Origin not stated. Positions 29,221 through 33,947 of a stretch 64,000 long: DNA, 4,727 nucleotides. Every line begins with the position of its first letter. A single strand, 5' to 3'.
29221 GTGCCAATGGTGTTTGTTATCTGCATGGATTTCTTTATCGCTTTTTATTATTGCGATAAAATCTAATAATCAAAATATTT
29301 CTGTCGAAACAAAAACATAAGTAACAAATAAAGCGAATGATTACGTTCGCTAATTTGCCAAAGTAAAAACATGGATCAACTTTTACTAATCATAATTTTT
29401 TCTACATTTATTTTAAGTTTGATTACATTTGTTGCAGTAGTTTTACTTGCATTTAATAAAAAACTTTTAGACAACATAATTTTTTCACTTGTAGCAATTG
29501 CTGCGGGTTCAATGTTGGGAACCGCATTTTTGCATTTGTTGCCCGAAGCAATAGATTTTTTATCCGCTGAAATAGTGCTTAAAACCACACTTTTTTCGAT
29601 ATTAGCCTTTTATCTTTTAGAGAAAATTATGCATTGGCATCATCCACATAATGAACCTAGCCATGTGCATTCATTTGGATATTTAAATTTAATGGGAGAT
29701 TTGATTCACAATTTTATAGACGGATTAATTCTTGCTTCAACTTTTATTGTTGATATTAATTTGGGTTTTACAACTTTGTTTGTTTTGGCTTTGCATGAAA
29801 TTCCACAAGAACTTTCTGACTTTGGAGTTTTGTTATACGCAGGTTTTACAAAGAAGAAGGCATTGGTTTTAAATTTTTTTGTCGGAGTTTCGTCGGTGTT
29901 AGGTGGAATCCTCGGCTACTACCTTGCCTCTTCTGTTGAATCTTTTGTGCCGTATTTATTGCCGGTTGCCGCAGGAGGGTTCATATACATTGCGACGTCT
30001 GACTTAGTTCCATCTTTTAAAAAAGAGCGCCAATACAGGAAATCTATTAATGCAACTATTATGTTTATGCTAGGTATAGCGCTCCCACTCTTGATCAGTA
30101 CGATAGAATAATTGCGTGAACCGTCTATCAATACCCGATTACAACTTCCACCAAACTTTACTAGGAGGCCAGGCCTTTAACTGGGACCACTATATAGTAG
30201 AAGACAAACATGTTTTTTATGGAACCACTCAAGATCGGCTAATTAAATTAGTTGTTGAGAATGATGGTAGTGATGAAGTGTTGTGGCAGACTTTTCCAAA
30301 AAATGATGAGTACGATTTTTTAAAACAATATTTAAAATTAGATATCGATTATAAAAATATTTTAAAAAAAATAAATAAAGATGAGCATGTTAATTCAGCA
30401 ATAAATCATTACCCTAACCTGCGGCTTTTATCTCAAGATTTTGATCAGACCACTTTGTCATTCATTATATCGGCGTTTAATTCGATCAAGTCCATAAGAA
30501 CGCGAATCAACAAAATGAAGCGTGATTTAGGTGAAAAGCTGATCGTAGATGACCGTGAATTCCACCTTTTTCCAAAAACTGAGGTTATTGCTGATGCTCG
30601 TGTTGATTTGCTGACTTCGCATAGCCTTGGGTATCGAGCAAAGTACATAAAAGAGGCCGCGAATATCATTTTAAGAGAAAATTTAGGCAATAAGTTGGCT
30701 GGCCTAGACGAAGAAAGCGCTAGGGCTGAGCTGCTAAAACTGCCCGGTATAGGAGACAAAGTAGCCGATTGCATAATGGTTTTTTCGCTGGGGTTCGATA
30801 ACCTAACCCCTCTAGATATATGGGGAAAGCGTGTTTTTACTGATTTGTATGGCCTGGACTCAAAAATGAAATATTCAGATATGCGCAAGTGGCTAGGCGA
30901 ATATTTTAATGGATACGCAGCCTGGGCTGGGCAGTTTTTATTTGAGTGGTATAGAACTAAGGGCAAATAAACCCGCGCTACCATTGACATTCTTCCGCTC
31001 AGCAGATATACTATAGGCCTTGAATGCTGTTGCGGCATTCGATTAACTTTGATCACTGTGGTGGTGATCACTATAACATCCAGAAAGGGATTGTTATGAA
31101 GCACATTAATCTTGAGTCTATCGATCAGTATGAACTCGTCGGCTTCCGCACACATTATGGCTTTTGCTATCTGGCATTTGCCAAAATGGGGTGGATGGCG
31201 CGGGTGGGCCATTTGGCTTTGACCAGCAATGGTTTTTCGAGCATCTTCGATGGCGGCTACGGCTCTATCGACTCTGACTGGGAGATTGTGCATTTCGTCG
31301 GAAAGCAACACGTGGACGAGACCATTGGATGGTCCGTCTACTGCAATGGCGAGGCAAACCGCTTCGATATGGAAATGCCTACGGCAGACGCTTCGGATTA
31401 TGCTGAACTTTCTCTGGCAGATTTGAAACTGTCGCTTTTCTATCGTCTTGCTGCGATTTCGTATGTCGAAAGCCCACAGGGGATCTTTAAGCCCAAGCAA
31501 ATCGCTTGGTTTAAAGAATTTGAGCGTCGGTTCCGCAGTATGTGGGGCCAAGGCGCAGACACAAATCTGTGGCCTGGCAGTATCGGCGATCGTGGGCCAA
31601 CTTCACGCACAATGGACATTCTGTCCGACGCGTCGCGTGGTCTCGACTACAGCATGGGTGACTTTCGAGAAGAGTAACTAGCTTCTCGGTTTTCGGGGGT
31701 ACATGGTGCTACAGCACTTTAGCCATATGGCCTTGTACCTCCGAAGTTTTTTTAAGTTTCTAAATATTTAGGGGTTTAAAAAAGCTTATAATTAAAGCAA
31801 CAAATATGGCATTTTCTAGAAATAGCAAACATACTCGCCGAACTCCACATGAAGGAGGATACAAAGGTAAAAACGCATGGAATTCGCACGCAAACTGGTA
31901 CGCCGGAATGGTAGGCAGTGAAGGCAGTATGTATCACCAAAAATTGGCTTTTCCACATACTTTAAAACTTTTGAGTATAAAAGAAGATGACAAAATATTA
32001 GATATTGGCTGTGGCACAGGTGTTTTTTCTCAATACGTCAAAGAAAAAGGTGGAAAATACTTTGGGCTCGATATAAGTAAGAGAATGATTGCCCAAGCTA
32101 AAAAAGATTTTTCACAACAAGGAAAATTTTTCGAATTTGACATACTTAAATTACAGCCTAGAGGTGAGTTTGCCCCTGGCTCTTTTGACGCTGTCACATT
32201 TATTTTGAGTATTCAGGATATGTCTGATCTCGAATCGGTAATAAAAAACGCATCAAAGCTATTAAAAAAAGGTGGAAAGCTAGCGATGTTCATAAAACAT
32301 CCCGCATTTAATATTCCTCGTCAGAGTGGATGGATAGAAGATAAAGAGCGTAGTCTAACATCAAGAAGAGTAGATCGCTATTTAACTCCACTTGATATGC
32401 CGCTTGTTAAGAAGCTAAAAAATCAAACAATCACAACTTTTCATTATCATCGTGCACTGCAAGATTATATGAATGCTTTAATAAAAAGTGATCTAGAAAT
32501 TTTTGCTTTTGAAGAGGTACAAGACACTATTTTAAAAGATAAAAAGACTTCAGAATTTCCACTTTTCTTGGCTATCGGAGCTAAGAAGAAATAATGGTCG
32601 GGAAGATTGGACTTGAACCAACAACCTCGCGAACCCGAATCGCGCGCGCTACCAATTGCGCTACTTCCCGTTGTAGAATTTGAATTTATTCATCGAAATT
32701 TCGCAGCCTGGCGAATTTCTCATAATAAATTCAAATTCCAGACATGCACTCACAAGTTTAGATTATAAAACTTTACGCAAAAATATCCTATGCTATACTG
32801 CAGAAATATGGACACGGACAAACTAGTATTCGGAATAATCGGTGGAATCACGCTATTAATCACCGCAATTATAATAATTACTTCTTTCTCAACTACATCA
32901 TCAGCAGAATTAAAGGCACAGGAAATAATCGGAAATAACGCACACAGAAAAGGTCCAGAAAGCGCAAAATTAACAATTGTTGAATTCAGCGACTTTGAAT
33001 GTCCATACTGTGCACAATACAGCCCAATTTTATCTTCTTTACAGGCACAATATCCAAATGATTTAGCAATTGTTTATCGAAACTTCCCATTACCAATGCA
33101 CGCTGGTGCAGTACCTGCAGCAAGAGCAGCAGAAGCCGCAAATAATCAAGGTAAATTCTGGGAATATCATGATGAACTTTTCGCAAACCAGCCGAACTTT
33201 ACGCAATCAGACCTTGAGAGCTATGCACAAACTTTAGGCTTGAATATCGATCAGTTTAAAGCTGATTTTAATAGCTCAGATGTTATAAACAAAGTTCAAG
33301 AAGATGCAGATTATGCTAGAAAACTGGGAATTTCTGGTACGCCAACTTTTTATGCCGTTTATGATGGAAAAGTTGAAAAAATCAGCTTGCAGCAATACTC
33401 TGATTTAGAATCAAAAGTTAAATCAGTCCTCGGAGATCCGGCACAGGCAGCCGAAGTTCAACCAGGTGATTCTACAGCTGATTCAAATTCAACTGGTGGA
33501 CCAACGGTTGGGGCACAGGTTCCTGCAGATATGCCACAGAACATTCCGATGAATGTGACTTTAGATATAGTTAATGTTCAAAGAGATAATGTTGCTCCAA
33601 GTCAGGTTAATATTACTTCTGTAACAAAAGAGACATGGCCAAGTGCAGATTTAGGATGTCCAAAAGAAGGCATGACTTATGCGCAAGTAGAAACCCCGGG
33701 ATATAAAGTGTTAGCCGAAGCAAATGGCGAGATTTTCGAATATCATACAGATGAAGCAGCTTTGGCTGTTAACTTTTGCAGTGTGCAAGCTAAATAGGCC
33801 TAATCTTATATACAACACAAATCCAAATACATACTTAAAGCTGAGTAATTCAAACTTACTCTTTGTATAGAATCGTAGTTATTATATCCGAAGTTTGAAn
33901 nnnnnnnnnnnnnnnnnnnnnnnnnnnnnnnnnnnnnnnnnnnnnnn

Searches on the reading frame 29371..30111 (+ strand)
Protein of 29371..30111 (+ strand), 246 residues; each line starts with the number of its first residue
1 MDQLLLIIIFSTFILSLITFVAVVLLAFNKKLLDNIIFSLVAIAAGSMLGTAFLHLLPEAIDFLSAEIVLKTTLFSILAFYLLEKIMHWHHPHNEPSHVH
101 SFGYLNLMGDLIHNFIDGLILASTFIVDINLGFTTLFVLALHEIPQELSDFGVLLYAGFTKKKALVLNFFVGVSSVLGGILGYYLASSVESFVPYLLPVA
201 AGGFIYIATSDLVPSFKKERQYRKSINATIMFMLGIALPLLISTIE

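Call 60: search_protein_families(library=pfam, proteins=[window:29371-30111:+], max_evalue=0.00001)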
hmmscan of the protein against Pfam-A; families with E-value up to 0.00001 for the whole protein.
window:29371-30111:+ (246 aa): 1 family
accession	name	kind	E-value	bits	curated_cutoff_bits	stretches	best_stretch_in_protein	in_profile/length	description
PF02535.28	Zip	-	5.4e-47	161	35.1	2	102-242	177-322/323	ZIP Zinc transporter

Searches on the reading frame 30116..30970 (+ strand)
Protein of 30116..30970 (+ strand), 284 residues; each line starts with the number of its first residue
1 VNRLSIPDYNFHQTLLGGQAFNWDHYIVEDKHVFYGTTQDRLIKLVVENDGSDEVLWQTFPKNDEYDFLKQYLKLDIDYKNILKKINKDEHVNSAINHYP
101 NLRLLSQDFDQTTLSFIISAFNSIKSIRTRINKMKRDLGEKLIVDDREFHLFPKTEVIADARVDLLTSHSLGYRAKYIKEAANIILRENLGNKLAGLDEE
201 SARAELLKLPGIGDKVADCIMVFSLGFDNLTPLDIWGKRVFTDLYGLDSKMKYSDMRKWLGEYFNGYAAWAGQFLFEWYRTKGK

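Call 60: search_protein_families(library=pfam, proteins=[window:30116-30970:+], max_evalue=0.00001)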
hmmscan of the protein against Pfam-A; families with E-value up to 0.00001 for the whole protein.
window:30116-30970:+ (284 aa): 2 families
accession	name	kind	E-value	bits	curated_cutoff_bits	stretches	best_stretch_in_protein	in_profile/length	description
PF07934.18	OGG_N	-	1.7e-14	54.5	23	1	8-109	8-111/115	8-oxoguanine DNA glycosylase, N-terminal domain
PF00730.31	HhH-GPD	-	3.4e-07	31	26.2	1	115-261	2-103/108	HhH-GPD superfamily base excision DNA repair protein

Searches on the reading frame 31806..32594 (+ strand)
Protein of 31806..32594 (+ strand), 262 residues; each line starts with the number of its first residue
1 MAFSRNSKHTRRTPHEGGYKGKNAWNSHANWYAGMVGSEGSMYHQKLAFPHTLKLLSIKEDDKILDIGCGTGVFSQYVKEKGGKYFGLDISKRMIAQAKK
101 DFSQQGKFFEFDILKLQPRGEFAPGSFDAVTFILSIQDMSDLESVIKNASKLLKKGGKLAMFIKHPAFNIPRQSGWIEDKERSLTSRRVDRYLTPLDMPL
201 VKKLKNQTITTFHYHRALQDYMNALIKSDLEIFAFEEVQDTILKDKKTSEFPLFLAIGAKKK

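Call 60: search_protein_families(library=pfam, proteins=[window:31806-32594:+], max_evalue=0.00001)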
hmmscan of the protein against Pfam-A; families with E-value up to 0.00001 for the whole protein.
window:31806-32594:+ (262 aa): 10 families
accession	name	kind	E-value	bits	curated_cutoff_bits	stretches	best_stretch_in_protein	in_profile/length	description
PF08241.18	Methyltransf_11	-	1.1e-19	71.3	21.2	1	65-160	1-94/95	Methyltransferase domain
PF08242.18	Methyltransf_12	-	5e-19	69.3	30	1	65-159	1-98/98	Methyltransferase domain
PF13649.12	Methyltransf_25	-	5.6e-18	65.9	27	1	64-157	1-97/97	Methyltransferase domain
PF13847.12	Methyltransf_31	-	6.9e-17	61.9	27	1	58-161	1-109/145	Methyltransferase domain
PF13489.12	Methyltransf_23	-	6.7e-15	55.6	27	1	52-159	12-114/164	Methyltransferase domain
PF01209.24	Ubie_methyltran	-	6.6e-12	45.7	20.1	1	51-161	38-151/233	ubiE/COQ5 methyltransferase family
PF01728.25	FtsJ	-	1.9e-07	31.6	24.1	1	58-152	19-112/181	FtsJ-like methyltransferase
PF05175.20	MTS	-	2.6e-07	30.9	23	1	55-164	26-141/170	Methyltransferase small domain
PF02353.26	CMAS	-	2.7e-07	30.6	27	1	46-161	48-164/273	Mycolic acid cyclopropane synthetase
PF01555.25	N6_N4_Mtase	-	8.5e-06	26.3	26.7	0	54-100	175-221/221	DNA methylase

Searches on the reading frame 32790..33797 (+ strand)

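Call 60: search_protein_families(library=pfam, proteins=[window:32790-33797:+], max_evalue=0.00001)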
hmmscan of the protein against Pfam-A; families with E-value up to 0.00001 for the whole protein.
window:32790-33797:+ (335 aa): 4 families
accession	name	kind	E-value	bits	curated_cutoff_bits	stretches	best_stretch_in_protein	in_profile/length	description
PF01323.26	DSBA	-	3.4e-23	82.9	25.6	1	62-194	1-175/191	DSBA-like thioredoxin domain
PF13462.12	Thioredoxin_4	-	9.2e-23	81.7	23.2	1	52-189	6-145/165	Thioredoxin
PF13743.12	Thioredoxin_5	-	2.5e-08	34.3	27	1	128-196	101-169/186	Thioredoxin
PF13098.12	Thioredoxin_2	-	1.4e-07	32.3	27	1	59-196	5-86/104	Thioredoxin-like domain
